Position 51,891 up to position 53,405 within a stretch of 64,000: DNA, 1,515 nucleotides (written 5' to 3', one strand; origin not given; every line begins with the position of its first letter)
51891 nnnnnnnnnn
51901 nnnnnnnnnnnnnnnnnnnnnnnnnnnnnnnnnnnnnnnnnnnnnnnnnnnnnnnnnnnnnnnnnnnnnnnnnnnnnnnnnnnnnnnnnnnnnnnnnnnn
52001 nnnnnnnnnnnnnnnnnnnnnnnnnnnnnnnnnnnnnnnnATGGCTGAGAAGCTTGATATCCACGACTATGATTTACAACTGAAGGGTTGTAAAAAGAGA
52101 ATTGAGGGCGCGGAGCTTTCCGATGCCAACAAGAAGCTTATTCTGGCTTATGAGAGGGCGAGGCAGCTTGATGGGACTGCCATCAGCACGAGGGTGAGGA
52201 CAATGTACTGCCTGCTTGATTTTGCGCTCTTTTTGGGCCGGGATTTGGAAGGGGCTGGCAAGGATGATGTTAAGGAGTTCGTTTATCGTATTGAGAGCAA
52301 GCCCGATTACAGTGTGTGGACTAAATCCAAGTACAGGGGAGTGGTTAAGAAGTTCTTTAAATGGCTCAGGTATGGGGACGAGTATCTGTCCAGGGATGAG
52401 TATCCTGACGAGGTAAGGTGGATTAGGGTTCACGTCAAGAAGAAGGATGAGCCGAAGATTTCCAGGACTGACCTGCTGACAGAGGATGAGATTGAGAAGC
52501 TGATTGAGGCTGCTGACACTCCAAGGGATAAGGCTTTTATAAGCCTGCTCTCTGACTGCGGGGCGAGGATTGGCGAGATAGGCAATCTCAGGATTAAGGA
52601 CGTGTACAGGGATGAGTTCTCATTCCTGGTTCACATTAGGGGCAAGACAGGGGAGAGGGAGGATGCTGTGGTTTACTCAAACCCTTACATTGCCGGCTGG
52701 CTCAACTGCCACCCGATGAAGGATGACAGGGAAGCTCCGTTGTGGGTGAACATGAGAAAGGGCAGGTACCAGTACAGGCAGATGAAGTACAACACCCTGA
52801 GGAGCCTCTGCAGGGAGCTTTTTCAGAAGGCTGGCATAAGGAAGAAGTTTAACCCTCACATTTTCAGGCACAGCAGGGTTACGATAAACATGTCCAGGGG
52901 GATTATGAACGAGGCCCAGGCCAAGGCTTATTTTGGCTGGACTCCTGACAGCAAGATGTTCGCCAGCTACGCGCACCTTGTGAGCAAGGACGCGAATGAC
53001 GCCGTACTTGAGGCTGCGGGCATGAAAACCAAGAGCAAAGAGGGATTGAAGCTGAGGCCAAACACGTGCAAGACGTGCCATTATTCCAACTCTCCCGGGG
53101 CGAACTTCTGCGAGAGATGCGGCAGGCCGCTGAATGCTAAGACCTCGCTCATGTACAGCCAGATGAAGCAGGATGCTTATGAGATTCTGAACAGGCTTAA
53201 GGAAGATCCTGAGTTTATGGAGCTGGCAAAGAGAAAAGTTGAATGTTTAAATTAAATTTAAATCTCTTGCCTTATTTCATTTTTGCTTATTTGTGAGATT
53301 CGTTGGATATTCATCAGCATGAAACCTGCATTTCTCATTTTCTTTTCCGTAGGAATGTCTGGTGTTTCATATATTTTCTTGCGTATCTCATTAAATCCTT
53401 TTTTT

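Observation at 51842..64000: Integrated element at a multi-intron tRNA carrying bacterial-type SSB, ArdC-like antirestriction and HerA/VirB4-like ATPase genes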

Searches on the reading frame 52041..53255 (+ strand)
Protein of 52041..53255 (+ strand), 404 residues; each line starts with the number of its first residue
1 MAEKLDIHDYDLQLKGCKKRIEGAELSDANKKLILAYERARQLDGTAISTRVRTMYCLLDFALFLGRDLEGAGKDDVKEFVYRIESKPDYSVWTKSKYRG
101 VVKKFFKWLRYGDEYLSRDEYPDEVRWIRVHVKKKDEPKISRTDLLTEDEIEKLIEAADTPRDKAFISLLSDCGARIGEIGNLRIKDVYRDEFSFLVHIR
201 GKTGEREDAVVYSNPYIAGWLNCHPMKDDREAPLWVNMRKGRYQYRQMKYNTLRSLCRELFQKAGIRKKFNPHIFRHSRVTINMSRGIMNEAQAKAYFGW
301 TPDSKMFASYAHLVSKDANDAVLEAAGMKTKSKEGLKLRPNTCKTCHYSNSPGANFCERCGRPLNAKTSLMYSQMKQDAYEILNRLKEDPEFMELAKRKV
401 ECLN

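Call 11: search_protein_families(library=pfam, proteins=[window:52041-53255:+], max_evalue=0.01)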
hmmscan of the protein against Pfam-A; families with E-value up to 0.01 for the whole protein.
window:52041-53255:+ (404 aa): 4 families
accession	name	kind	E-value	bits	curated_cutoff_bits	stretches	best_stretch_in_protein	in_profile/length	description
PF00589.27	Phage_integrase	-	1.9e-17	64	27.1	1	146-313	3-168/172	Phage integrase family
PF13240.11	Zn_Ribbon_1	-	3.2e-05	24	25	1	343-364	2-23/23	zinc-ribbon domain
PF12773.13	DZR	-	7.1e-05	23.3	27.3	1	337-361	21-45/45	Double zinc ribbon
PF13495.12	Phage_int_SAM_4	-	0.0021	18.9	27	1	35-109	3-78/85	Phage integrase, N-terminal SAM-like domain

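Call 13: find_encoding_contigs(protein=window:52041-53255:+, flank=10000, max_places=6)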
Protein window:52041-53255:+ (404 aa): 1 contig read that carries it; 1 place shown.
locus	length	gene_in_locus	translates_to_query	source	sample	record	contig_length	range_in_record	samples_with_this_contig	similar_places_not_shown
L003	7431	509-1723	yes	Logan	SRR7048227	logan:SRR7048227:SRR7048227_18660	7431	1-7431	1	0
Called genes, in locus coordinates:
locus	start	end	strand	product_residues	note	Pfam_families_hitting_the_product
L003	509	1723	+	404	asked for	PF00589:Phage_integrase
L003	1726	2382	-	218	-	-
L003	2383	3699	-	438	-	-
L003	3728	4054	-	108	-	PF13411:MerR_1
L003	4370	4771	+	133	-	PF26406:DUF8104 (weak)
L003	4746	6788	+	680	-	PF01935:DUF87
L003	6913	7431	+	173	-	?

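Call 25: find_related_loci(query=window:52041-53255:+, collection=viral_contigs, flank=10000)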
Query window:52041-53255:+ (404 aa) in viral_contigs; peptide patterns used: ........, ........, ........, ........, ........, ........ (x = any residue, [..] = any of these).
4 stretches matched a pattern, but none encodes a relative of the query by tblastn (E <= 1e-3).

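Call 32: search_protein_families(library=padloc, proteins=[window:52041-53255:+], max_evalue=0.01)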
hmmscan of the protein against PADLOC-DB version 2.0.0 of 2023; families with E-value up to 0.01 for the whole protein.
window:52041-53255:+ (404 aa): 0 families

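Call 33: search_protein_families(library=phrogs, proteins=[window:52041-53255:+], max_evalue=0.001)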
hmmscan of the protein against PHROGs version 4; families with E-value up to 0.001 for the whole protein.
window:52041-53255:+ (404 aa): 2 families
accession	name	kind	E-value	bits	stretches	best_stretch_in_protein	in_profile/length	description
phrog_1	-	integration and excision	1.9e-27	97.8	1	49-325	185-447/611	integrase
phrog_216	-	integration and excision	4e-17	63.3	1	112-325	31-236/301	integrase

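Call 63: find_homologous_proteins(query=window:52041-53255:+, max_evalue=1e-20)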
Query window:52041-53255:+ (404 aa): 671 proteins with E <= 1e-20 among 3169 candidates; the best 120 are listed.
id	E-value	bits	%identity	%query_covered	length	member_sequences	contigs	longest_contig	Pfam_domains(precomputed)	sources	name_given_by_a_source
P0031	1.2e-276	935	100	100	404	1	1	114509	PF00589.28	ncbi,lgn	-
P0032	5.0e-217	739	76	99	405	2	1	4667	PF13240.12,PF00589.28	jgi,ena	-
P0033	2.0e-212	723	76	99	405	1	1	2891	PF00589.28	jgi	-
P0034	1.5e-210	717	73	99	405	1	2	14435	PF00589.28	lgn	-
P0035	6.5e-198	676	69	99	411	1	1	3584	PF00589.28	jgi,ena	-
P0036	2.6e-169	582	67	86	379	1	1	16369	PF00589.28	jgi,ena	-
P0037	4.0e-162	558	57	99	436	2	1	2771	PF00589.28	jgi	-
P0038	1.4e-160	553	57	100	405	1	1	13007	PF13495.13,PF00589.28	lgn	-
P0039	6.9e-160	550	75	75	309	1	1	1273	PF00589.28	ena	-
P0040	1.8e-157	543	55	99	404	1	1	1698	PF00589.28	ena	-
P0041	8.5e-156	537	57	99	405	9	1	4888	PF00589.28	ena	-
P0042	2.5e-130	453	51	98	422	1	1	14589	PF00589.28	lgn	-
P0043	3.0e-127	443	49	98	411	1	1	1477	PF00589.28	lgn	-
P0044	9.1e-126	438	49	98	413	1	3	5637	PF00589.28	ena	-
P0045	2.8e-124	433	48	99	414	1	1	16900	PF00589.28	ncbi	-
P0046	4.2e-124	433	49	98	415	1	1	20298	PF00589.28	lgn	-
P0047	9.6e-117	408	46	97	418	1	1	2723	PF00589.28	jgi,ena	-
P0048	1.0e-116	408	46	100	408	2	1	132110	PF00589.28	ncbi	ncbi:MAG: site-specific integrase [Nanoarchaeota archaeon]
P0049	6.7e-116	406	46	99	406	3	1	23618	PF00589.28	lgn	-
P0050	4.2e-115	403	47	96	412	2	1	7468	PF00589.28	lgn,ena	-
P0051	3.1e-114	400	45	99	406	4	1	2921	PF00589.28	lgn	-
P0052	5.5e-113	396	47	92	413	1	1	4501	PF00589.28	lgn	-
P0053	1.8e-112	394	45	99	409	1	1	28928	PF00589.28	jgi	-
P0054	2.2e-112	394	45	98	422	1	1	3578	PF00589.28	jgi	jgi:integrase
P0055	4.6e-112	393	45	97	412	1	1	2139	PF13240.12,PF00589.28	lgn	-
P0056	4.9e-112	393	47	95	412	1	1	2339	PF00589.28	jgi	-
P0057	5.7e-112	393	46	96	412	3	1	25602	PF00589.28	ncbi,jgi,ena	ncbi:Tyrosine recombinase XerC [subsurface metagenome]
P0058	8.2e-112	392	47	95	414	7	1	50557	PF00589.28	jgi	-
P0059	8.6e-112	392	45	96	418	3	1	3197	PF00589.28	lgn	-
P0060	1.5e-111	391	42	99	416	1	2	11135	PF00589.28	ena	-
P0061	3.4e-111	390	46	96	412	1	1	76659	PF00589.28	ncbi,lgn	-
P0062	3.5e-111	390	46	99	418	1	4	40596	PF00589.28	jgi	-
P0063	6.4e-111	389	44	98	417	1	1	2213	PF00589.28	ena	-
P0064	6.8e-111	389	45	98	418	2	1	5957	PF00589.28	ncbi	-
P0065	7.7e-111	389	45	94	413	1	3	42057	PF00589.28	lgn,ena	-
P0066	1.0e-110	389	45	99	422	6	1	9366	PF00589.28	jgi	-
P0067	1.6e-110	388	43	99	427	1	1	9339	PF00589.28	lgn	-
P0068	1.7e-110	388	46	96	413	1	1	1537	PF00589.28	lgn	-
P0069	1.9e-110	388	45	96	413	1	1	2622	PF00589.28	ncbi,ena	-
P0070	2.2e-110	388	47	91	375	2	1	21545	PF00589.28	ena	-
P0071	2.3e-110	387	44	99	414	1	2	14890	PF13240.12,PF12773.14,PF00589.28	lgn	-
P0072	1.1e-109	385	45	99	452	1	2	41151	PF00589.28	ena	-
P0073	1.2e-109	385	49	87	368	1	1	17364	PF00589.28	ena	-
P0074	3.1e-109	384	42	99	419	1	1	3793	PF00589.28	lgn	-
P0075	4.0e-109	383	45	97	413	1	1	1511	PF00589.28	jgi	-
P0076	6.2e-109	383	43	97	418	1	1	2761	PF00589.28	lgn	-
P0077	1.8e-108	381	42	99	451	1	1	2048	PF00589.28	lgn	-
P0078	2.9e-108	381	45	99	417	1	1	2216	PF00589.28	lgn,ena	-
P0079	3.0e-108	380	45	98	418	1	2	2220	PF00589.28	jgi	-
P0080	3.1e-108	380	47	93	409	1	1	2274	PF13240.12,PF00589.28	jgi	jgi:integrase/ribosomal protein L40E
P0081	4.3e-108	380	43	100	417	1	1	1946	PF00589.28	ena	-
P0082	4.5e-108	380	42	99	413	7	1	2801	PF00589.28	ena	-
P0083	4.5e-108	380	44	97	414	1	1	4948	PF00589.28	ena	-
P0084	6.4e-108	379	45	96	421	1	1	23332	PF00589.28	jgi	-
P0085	1.2e-107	378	44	97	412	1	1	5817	PF00589.28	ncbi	-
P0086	1.5e-107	378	45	90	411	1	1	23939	PF00589.28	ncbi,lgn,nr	ncbi:site-specific integrase [Candidatus Acetothermia bacterium]|nr:site-specific integrase [Candida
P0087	1.6e-107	378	43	97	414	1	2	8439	PF13240.12,PF00589.28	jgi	jgi:integrase/recombinase XerD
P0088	3.9e-107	377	46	92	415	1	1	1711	PF00589.28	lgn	-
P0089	4.5e-107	377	44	98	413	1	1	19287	PF00589.28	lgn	-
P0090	5.3e-107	376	43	100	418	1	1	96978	PF00589.28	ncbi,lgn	ncbi:MAG: site-specific integrase [Candidatus Aenigmatarchaeota archaeon]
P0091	6.7e-107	376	45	98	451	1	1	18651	PF00589.28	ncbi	ncbi:tyrosine-type recombinase/integrase, partial [Candidatus Poribacteria bacterium]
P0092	6.9e-107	376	45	92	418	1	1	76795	PF00589.28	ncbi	-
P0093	1.6e-106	375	44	94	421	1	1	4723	PF00589.28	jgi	-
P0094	2.0e-106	374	43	98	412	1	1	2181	PF00589.28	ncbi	-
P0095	2.9e-106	374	44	98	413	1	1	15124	PF00589.28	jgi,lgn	jgi:integrase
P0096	3.1e-106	374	44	96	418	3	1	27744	PF27618.1,PF00589.28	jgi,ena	-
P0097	5.6e-106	373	42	99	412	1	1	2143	PF00589.28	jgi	jgi:integrase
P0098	7.6e-106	373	43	98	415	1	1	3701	PF00589.28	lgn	-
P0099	1.4e-105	372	45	96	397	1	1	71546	PF00589.28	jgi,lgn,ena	-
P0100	2.4e-105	371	44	98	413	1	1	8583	PF00589.28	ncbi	-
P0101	2.4e-105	371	44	97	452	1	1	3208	PF00589.28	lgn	-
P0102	2.5e-105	371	46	92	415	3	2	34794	PF00589.28,PF13248.12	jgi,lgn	jgi:integrase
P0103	3.1e-105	371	43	98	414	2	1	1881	PF00589.28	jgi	-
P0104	3.7e-105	370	44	97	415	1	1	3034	PF00589.28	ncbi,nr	ncbi:tyrosine-type recombinase/integrase [Candidatus Woesearchaeota archaeon]|nr:tyrosine-type recom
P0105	4.2e-105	370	44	97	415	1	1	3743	PF00589.28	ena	-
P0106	4.5e-105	370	43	98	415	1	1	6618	PF00589.28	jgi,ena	-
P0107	4.8e-105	370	44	97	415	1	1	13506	PF00589.28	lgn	-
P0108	1.4e-104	368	44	92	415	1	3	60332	PF00589.28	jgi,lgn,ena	-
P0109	1.5e-104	368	42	98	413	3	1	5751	PF00589.28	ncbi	-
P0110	1.7e-104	368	44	95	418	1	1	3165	PF00589.28,PF13248.12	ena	-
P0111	2.2e-104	368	42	99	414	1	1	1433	PF00589.28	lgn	-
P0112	2.5e-104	368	42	99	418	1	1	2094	PF00589.28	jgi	jgi:integrase/recombinase XerD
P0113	2.5e-104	368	43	99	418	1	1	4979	PF00589.28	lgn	-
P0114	2.9e-104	367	43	98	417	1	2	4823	PF00589.28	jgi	-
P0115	3.6e-104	367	43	98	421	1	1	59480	PF00589.28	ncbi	ncbi:MAG: tyrosine-type recombinase/integrase [Elusimicrobiota bacterium]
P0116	4.2e-104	367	44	92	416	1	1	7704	PF00589.28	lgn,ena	-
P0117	4.6e-104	367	41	100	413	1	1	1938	PF00589.28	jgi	jgi:integrase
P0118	4.9e-104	367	42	99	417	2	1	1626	PF00589.28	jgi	-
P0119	5.3e-104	366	43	98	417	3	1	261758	PF00589.28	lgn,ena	-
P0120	5.4e-104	366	42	96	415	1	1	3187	PF00589.28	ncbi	ncbi:MAG: site-specific integrase [Candidatus Anstonellales archaeon]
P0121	6.9e-104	366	45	92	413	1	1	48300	PF00589.28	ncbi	ncbi:tyrosine-type recombinase/integrase [Candidatus Latescibacterota bacterium]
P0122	9.2e-104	366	42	99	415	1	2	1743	PF00589.28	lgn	-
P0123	1.5e-103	365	42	98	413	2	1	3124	PF00589.28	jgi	-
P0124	1.9e-103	365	45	95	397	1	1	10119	PF00589.28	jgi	jgi:integrase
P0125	6.0e-103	363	41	99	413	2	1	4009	PF00589.28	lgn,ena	-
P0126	7.2e-103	363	43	99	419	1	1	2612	PF00589.28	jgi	-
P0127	7.9e-103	363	44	94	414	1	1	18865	PF00589.28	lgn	-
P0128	8.2e-103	363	44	99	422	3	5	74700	PF00589.28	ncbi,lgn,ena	-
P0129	8.4e-103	363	43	98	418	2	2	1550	PF00589.28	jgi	-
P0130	9.2e-103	362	43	97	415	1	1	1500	PF00589.28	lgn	-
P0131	1.8e-102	361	43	98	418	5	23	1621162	PF00589.28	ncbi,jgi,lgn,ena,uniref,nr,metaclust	ncbi:MAG: hypothetical protein A2509_03140 [Candidatus Edwardsbacteria bacterium RIFOXYD12_FULL_50_1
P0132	1.9e-102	361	40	99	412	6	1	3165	PF00589.28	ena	-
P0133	2.6e-102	361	42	99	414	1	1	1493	PF00589.28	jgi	jgi:site-specific recombinase XerD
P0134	3.8e-102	360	41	98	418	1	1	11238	PF00589.28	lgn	-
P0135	4.1e-102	360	43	88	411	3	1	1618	PF00589.28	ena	-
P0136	4.7e-102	360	43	98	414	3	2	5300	PF00589.28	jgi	jgi:integrase/recombinase XerD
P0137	1.1e-101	359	42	97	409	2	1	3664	PF00589.28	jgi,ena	-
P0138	1.2e-101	359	41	98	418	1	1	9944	PF00589.28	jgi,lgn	-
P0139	1.2e-101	359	43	96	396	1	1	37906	PF00589.28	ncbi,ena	-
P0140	1.3e-101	359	42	94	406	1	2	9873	PF00589.28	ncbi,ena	-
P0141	1.7e-101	358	43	98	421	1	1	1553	PF00589.28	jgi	jgi:integrase/recombinase XerD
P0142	1.8e-101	358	43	99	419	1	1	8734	PF13240.12,PF00589.28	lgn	-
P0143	2.8e-101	357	45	92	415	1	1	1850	PF00589.28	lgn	-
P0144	4.0e-101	357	41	97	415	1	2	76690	PF00589.28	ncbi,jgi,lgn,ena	-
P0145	4.7e-101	357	40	99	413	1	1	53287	PF00589.28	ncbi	-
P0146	8.4e-101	356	42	95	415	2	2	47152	PF00589.28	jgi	-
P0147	8.8e-101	356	42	99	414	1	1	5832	PF00589.28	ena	-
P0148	9.7e-101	356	42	98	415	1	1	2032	PF00589.28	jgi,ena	-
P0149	1.0e-100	356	44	98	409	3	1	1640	PF00589.28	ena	-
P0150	1.7e-100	355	40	99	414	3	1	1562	PF00589.28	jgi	-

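Call 64: find_encoding_contigs(protein=P0034, flank=10000, max_places=2)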
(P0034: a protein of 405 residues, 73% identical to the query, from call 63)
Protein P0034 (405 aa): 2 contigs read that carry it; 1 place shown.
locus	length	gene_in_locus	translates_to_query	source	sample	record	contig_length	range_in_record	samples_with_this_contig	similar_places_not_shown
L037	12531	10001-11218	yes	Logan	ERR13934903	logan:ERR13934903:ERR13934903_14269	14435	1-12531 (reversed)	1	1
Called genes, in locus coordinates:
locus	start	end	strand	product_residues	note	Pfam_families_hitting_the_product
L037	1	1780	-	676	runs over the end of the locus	-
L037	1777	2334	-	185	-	-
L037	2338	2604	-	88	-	-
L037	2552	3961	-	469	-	PF00899:ThiF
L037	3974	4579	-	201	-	PF14462:Prok-E2_E (weak)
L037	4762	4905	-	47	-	-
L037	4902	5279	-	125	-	-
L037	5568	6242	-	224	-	-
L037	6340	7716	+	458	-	-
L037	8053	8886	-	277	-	PF02195:ParB_N, PF17762:HTH_ParB (weak)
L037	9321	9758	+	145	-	-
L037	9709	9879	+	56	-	-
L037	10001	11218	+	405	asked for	PF00589:Phage_integrase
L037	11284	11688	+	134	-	PF26406:DUF8104 (faint)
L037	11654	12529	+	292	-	?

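Call 65: find_encoding_contigs(protein=P0036, flank=10000, max_places=2)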
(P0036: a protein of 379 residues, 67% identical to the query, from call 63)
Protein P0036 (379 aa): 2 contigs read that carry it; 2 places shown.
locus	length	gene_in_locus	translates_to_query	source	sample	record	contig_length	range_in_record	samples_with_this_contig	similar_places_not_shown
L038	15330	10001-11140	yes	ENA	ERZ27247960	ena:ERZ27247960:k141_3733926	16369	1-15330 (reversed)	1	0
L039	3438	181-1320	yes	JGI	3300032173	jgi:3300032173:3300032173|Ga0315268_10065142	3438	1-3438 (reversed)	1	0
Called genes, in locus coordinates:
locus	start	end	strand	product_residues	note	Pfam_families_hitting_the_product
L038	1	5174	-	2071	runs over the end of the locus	?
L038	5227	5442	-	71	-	-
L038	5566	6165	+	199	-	PF01725:Ham1p_like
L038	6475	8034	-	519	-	-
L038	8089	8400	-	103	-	PF00338:Ribosomal_S10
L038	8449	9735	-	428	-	PF00009:GTP_EFTU, PF03144:GTP_EFTU_D2, PF03143:GTP_EFTU_D3, PF22594:GTP-eEF1A_C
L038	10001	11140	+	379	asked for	PF00589:Phage_integrase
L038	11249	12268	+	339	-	-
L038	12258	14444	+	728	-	-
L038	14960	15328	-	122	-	?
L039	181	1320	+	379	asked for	PF00589:Phage_integrase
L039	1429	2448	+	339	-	-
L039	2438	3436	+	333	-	?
